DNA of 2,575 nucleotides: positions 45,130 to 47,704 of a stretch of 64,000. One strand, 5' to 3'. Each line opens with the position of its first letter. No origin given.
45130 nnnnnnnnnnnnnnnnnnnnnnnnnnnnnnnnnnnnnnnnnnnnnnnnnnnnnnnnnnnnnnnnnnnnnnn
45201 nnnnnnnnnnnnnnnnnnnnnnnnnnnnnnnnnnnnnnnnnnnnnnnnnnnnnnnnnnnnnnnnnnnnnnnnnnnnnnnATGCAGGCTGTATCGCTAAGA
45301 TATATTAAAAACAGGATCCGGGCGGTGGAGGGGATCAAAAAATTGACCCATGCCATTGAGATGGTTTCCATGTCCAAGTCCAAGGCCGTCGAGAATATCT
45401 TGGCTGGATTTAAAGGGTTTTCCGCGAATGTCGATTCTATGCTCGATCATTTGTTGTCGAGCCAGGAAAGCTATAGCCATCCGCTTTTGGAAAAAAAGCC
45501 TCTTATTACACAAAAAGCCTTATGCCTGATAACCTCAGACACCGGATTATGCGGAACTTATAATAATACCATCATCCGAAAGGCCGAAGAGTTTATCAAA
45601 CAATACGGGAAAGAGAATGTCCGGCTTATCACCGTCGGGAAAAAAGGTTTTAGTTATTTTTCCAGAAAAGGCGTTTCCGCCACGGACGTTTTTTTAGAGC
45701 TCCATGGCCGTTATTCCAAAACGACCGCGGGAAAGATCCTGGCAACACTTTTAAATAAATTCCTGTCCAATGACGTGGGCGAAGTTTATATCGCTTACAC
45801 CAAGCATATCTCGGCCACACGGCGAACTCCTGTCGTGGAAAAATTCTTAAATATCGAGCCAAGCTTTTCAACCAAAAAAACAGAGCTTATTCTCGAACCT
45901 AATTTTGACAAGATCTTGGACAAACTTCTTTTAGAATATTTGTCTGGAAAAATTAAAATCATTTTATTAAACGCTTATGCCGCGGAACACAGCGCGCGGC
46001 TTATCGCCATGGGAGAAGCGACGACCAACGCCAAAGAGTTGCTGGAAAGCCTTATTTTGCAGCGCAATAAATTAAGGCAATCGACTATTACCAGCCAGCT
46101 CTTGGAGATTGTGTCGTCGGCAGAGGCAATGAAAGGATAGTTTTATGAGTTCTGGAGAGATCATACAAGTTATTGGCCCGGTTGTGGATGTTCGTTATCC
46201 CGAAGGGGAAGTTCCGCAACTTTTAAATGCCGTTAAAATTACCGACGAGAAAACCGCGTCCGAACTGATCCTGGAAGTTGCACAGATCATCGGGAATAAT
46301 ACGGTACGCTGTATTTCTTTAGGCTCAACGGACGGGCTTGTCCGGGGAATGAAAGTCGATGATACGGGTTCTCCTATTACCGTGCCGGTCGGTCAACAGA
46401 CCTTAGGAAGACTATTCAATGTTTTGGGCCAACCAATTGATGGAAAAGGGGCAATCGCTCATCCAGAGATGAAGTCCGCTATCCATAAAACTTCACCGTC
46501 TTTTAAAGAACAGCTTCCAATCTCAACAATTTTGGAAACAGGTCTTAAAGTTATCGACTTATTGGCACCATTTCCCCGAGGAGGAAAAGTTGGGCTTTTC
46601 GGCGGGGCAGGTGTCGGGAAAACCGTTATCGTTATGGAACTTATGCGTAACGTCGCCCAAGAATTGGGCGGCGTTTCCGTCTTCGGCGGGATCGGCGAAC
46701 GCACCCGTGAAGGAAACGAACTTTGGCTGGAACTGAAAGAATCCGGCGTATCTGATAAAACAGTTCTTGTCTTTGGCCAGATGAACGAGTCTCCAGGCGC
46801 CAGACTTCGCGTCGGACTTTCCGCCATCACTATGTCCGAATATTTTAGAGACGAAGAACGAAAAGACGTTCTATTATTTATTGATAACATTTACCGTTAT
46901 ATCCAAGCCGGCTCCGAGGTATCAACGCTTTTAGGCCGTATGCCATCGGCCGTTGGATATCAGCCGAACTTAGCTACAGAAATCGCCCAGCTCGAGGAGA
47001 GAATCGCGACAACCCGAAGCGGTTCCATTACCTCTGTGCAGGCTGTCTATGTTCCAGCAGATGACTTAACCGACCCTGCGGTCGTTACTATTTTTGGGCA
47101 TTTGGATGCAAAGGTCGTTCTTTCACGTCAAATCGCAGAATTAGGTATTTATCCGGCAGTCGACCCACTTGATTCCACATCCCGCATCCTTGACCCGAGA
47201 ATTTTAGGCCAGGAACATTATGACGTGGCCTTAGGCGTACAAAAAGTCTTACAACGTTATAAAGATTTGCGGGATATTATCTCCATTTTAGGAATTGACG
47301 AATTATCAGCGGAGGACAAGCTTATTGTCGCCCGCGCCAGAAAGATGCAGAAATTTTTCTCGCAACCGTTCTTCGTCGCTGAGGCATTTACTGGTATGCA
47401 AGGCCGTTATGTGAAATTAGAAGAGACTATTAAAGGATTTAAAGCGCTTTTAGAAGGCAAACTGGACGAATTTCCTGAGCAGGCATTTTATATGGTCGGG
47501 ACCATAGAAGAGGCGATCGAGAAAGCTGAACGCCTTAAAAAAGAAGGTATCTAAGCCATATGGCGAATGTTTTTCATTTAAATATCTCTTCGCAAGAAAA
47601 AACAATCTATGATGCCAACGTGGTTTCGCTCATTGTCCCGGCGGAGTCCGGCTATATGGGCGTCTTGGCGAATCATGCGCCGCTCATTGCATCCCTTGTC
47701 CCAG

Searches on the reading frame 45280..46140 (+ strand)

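Call 57: search_protein_families(library=pfam, proteins=[window:45280-46140:+], max_evalue=0.00001)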
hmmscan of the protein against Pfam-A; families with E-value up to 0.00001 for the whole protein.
window:45280-46140:+ (286 aa): 1 family
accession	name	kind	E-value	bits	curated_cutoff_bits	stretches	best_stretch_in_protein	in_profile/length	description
PF00231.24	ATP-synt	-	9.1e-71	239.3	39.9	1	5-284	1-285/285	ATP synthase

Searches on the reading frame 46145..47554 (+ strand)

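Call 57: search_protein_families(library=pfam, proteins=[window:46145-47554:+], max_evalue=0.00001)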
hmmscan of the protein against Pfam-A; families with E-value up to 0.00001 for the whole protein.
window:46145-47554:+ (469 aa): 3 families
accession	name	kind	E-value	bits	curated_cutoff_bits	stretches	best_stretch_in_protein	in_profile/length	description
PF00006.31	ATP-synt_ab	-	1.8e-71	240.6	29.5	1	133-346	1-213/213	ATP synthase alpha/beta family, nucleotide-binding domain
PF02874.29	ATP-synt_ab_N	-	6e-19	68.8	20.9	1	6-75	1-69/69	ATP synthase alpha/beta family, beta-barrel domain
PF22919.1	ATP-synt_VA_C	-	3.2e-15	56.4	24.7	1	353-443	7-100/101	C-terminal domain of V and A type ATP synthase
